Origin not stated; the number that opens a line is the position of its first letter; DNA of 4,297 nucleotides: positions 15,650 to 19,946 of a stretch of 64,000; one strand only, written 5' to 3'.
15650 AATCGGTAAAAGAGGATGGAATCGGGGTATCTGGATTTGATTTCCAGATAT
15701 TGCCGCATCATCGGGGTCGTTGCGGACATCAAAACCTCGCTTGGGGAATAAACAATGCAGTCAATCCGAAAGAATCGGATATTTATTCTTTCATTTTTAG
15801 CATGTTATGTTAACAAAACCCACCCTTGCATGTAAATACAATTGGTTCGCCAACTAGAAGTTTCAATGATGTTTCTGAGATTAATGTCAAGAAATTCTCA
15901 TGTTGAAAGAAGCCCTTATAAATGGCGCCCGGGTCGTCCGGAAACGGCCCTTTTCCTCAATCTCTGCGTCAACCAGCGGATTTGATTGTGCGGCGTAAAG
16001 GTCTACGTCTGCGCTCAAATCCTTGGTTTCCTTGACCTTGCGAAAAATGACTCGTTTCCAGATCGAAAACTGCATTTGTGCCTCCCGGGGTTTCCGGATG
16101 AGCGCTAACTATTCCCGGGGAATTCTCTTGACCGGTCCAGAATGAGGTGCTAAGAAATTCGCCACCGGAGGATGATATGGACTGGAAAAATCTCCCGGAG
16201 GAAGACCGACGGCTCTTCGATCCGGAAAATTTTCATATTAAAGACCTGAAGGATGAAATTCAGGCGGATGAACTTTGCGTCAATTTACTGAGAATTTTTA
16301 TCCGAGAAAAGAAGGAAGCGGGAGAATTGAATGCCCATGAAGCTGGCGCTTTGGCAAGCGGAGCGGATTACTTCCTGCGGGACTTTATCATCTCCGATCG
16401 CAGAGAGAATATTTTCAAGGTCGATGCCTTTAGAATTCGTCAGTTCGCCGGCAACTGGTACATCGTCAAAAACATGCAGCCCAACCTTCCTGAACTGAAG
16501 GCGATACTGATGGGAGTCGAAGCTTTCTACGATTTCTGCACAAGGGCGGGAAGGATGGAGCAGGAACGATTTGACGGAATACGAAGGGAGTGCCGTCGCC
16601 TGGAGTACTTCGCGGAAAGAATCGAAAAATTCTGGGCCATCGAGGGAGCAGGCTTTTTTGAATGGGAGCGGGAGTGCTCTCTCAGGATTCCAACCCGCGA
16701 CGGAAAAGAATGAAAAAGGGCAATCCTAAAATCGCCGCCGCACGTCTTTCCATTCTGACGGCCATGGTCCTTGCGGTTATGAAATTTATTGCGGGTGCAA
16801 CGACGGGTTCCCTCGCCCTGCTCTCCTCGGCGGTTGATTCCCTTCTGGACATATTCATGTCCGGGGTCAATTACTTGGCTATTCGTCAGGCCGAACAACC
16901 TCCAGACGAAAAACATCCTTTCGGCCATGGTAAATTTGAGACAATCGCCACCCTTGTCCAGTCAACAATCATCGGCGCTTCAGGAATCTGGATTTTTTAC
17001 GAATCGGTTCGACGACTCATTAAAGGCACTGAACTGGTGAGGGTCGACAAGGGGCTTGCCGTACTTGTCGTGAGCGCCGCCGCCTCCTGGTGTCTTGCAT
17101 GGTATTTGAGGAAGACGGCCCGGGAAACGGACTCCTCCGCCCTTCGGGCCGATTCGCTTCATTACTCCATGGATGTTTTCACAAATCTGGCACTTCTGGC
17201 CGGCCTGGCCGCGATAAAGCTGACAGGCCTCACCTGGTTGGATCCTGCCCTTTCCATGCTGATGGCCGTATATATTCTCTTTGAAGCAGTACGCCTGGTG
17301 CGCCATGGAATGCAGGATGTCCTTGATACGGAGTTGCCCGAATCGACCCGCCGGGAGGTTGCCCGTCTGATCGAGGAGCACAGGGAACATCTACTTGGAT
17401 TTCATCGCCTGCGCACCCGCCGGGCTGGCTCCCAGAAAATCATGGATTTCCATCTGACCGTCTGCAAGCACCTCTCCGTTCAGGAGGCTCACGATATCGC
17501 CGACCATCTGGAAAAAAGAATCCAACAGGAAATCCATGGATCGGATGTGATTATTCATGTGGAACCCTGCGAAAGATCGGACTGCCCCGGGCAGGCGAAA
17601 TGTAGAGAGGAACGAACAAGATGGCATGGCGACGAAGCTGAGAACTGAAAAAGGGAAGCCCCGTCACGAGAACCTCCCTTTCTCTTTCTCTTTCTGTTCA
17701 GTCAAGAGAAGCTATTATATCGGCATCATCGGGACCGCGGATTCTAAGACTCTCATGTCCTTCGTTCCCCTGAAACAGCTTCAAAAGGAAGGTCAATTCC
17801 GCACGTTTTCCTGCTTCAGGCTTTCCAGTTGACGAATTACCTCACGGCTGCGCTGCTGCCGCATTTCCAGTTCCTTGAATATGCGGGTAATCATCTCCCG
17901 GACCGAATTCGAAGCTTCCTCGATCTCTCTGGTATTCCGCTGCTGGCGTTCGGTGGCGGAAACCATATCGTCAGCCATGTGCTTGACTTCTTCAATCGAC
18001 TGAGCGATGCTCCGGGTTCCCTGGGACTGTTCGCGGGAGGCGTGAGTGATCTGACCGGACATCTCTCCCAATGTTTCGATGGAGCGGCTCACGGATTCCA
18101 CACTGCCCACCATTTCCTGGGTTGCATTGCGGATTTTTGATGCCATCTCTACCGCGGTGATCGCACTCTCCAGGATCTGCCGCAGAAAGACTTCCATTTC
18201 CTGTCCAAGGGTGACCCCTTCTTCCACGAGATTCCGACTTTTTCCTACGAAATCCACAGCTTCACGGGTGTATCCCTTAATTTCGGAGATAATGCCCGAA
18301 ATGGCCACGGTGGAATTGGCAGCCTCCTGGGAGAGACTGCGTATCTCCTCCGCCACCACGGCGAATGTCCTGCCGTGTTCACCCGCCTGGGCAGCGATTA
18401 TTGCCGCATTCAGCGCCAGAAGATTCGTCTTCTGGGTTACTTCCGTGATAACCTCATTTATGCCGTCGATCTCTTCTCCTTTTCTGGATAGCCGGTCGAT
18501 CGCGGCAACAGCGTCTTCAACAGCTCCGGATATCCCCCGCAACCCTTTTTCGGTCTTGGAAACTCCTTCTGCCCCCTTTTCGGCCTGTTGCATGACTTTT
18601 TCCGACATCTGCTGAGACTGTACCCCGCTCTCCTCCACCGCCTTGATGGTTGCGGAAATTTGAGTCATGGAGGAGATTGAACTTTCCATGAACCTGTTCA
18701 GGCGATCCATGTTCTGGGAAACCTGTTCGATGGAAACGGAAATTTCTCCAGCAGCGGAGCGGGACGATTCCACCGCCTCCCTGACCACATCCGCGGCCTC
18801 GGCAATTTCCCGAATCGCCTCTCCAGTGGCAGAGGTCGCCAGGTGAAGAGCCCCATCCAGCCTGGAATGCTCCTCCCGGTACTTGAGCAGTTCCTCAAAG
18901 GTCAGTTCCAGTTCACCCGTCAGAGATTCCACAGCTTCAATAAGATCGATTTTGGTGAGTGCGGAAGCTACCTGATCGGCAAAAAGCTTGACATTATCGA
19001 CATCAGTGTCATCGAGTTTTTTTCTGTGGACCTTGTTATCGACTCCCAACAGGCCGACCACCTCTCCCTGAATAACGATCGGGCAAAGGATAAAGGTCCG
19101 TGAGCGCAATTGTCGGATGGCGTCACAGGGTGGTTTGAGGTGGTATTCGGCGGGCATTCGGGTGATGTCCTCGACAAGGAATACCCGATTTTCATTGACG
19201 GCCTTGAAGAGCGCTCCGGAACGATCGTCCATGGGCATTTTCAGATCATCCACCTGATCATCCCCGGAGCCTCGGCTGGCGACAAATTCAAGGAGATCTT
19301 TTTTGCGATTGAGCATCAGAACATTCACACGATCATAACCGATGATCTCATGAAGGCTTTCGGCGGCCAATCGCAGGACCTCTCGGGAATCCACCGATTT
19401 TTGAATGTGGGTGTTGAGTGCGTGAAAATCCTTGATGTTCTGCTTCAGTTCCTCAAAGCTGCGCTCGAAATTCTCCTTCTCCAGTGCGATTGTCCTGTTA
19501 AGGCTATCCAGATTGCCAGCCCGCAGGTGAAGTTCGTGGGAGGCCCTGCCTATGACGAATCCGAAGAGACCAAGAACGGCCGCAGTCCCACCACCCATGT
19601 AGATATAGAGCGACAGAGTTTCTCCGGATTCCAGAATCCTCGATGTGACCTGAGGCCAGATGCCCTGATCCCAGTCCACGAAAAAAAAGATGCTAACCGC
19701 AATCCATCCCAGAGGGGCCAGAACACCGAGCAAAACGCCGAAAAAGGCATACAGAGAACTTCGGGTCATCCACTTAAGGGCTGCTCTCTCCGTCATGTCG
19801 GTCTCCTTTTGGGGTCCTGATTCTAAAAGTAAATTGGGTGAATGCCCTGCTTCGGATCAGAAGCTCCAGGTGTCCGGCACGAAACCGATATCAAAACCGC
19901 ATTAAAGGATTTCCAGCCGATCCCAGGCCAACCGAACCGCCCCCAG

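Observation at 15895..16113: Copy 2 of the element, with a possible own promoter and partly compensated closing helix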

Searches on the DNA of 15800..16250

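Call 18: search_rna_families(source=window, start=15800, end=16250, threshold=evalue, max_evalue=10, show_alignments=3)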
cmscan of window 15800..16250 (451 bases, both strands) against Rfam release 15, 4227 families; matches with E-value up to 10: 3.
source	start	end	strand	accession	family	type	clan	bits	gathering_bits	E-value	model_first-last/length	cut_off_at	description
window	15855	15918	+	RF01594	snoR18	Gene; snRNA; snoRNA; CD-box;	-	19.7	55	8.4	1-90/90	no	small nucleolar RNA snoR18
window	16131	16200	+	RF00608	SNORD99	Gene; snRNA; snoRNA; CD-box;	CL00064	15.5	60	3.3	1-74/74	no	Small nucleolar RNA SNORD99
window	15861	15922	+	RF00592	SNORD78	Gene; snRNA; snoRNA; CD-box;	CL00051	15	38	5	1-65/65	no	Small nucleolar RNA SNORD78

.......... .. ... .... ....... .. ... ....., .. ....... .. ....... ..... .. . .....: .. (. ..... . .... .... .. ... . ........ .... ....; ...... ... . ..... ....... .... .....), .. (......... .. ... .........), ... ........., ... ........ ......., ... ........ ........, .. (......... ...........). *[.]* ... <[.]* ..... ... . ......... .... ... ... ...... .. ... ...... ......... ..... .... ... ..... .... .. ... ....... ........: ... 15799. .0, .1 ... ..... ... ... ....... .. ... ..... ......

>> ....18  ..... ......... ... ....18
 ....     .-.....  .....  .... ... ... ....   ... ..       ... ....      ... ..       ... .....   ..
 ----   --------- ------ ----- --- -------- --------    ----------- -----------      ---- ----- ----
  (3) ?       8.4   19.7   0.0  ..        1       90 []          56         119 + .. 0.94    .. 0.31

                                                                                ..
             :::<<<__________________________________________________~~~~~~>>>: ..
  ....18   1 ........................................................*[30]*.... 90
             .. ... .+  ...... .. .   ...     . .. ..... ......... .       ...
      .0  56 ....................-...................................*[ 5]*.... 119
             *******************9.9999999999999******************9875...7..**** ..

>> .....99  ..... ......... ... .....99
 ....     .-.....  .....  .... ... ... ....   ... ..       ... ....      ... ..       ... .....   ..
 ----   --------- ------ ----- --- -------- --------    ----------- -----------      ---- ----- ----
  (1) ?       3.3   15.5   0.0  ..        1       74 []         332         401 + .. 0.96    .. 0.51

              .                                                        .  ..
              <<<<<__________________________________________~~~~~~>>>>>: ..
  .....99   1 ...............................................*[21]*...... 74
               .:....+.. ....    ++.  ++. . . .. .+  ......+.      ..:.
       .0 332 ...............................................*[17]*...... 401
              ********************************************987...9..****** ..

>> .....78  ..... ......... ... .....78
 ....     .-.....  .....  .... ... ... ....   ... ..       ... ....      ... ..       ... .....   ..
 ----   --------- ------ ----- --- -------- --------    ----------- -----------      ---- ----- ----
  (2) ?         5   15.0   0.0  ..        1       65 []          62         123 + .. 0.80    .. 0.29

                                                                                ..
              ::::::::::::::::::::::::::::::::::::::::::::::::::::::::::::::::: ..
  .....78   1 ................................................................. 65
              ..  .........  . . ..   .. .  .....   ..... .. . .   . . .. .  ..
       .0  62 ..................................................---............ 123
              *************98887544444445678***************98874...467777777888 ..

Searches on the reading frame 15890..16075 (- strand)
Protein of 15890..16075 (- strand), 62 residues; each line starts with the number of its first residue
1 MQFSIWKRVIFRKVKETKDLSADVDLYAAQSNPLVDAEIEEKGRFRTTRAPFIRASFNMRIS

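Call 13: search_protein_families(library=pfam, proteins=[window:15890-16075:-], max_evalue=10)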
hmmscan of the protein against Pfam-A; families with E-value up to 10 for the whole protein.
seq(62 aa): 0 families

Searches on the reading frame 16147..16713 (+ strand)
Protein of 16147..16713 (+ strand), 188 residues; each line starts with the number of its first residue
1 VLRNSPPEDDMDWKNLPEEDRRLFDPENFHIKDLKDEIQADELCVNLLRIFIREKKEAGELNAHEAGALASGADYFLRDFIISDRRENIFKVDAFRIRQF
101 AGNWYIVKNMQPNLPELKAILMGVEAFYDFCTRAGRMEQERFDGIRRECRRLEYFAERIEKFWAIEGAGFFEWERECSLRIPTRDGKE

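Call 12: search_protein_families(library=pfam, proteins=[window:16147-16713:+])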
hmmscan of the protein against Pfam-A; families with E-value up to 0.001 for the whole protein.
window:16147-16713:+ (188 aa): 0 families

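Call 59: find_homologous_proteins(query=window:16177-16713:+, max_evalue=1e-10)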
Query window:16177-16713:+ (178 aa): 101 proteins with E <= 1e-10 among 173 candidates.
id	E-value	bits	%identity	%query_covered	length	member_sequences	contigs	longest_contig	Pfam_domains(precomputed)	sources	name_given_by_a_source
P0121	4.5e-116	403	100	100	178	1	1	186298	-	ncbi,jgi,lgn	-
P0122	3.4e-55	205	57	89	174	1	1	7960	-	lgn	-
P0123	7.4e-55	204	51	96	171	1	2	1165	-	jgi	-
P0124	8.0e-55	203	55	90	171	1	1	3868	-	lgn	-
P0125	1.1e-54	203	53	96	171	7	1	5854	-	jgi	jgi:hypothetical protein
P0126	2.2e-54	202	52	96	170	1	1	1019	-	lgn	-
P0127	2.4e-54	202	54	96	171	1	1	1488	-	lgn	-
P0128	3.9e-54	201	53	96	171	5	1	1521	-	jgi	jgi:hypothetical protein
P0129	2.0e-53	199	57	90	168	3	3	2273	-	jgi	jgi:hypothetical protein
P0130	5.7e-53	197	52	96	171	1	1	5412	-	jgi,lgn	-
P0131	1.2e-52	196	52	96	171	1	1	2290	-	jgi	jgi:hypothetical protein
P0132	2.0e-52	196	51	96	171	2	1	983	-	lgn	-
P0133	2.2e-52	196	52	96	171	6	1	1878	-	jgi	jgi:hypothetical protein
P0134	4.2e-52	195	49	96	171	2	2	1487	-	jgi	jgi:hypothetical protein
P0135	5.5e-52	194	56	87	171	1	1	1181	-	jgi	jgi:hypothetical protein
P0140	4.7e-51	191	57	88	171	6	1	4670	-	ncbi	-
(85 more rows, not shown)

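Call 60: find_encoding_contigs(protein=P0121, flank=600, max_places=2)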
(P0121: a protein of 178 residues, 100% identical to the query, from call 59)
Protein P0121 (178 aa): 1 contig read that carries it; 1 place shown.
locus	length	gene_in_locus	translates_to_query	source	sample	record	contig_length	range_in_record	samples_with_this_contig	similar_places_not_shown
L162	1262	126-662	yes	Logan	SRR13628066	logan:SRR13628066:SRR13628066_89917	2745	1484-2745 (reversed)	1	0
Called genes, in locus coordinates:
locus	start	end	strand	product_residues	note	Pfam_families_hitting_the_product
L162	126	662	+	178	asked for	-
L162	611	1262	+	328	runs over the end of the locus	PF01545:Cation_efflux, PF16916:ZT_dimer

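Call 61: find_encoding_contigs(protein=P0122, flank=3500, max_places=2)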
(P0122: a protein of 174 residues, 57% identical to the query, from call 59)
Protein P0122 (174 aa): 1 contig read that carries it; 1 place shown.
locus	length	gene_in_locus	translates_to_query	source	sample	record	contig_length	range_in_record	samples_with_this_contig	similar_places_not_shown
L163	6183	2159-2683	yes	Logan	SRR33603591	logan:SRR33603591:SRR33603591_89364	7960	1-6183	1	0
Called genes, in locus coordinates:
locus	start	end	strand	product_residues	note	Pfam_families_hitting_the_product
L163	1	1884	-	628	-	?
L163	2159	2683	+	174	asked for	-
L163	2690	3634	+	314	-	PF01545:Cation_efflux, PF16916:ZT_dimer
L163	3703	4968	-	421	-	PF02321:OEP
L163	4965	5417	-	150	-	PF01047:MarR, PF12802:MarR_2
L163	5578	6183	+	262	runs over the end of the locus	-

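Call 62: find_encoding_contigs(protein=P0140, flank=3500, max_places=2)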
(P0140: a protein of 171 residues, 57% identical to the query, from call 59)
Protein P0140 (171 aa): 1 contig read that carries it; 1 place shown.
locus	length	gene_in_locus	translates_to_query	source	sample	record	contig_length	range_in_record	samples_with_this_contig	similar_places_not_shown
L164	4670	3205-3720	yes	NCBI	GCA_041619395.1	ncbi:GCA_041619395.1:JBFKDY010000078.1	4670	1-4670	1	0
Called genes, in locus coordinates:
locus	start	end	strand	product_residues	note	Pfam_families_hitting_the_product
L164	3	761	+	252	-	?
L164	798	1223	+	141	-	PF17775:YchJ_M-like (weak)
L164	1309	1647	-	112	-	-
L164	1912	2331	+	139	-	PF13279:4HBT_2, PF03061:4HBT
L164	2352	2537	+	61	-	PF05191:ADK_lid (faint)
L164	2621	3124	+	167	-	PF14512:TM1586_NiRdase (faint), PF00881:Nitroreductase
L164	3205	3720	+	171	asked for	-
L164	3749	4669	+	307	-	?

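Call 69: list_cluster_members(proteins=[P0121, P0002])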
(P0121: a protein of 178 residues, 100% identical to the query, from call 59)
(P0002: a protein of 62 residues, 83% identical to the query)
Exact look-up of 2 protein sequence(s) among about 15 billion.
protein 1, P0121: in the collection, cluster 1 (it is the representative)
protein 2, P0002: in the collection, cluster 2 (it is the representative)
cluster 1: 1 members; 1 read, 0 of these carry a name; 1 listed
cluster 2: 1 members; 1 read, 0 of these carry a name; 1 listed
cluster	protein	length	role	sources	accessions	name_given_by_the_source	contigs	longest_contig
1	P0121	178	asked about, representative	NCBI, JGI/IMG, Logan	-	-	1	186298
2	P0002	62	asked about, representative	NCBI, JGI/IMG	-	-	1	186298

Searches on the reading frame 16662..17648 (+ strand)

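Call 12: search_protein_families(library=pfam, proteins=[window:16662-17648:+])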
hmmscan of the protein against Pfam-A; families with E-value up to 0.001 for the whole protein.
window:16662-17648:+ (328 aa): 2 families
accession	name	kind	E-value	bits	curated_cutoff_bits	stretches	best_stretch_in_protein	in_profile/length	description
PF01545.26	Cation_efflux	-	3.7e-50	170.9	26.6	1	28-218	2-195/198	Cation efflux family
PF16916.11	ZT_dimer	-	4.2e-22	78.4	26.7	1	225-303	1-78/78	Dimerisation domain of Zinc Transporter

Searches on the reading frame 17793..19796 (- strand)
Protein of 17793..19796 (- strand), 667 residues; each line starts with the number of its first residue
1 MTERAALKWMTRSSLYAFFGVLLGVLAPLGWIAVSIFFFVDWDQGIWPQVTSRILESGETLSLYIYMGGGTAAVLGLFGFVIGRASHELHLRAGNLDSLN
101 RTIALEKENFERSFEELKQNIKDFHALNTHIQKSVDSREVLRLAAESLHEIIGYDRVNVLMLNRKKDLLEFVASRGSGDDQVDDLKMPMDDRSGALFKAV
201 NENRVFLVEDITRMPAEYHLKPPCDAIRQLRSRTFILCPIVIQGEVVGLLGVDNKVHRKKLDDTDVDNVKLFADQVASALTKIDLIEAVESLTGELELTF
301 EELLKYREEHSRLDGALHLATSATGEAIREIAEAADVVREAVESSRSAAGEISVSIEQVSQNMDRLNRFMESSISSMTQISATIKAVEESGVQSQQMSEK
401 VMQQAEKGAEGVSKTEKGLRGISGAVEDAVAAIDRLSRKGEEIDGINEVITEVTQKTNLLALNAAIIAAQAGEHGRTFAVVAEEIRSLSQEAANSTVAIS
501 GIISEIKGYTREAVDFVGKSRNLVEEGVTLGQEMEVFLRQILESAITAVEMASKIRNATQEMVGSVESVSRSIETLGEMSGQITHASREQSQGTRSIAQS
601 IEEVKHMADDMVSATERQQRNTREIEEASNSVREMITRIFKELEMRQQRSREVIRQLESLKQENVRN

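Call 12: search_protein_families(library=pfam, proteins=[window:17793-19796:-])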
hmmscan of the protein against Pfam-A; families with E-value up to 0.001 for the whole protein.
window:17793-19796:- (667 aa): 4 families
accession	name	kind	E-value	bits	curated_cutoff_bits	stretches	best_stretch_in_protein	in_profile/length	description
PF00015.26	MCPsignal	-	3.2e-35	122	34.6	1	426-576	18-168/172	Methyl-accepting chemotaxis protein (MCP) signalling domain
PF01590.32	GAF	-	4.9e-14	53.4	22.4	1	138-280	3-133/133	GAF domain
PF13185.12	GAF_2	-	3.4e-12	47.2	28.6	1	136-280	3-135/136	GAF domain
PF13492.12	GAF_3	-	5.2e-08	33.8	27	1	141-280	6-127/129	GAF domain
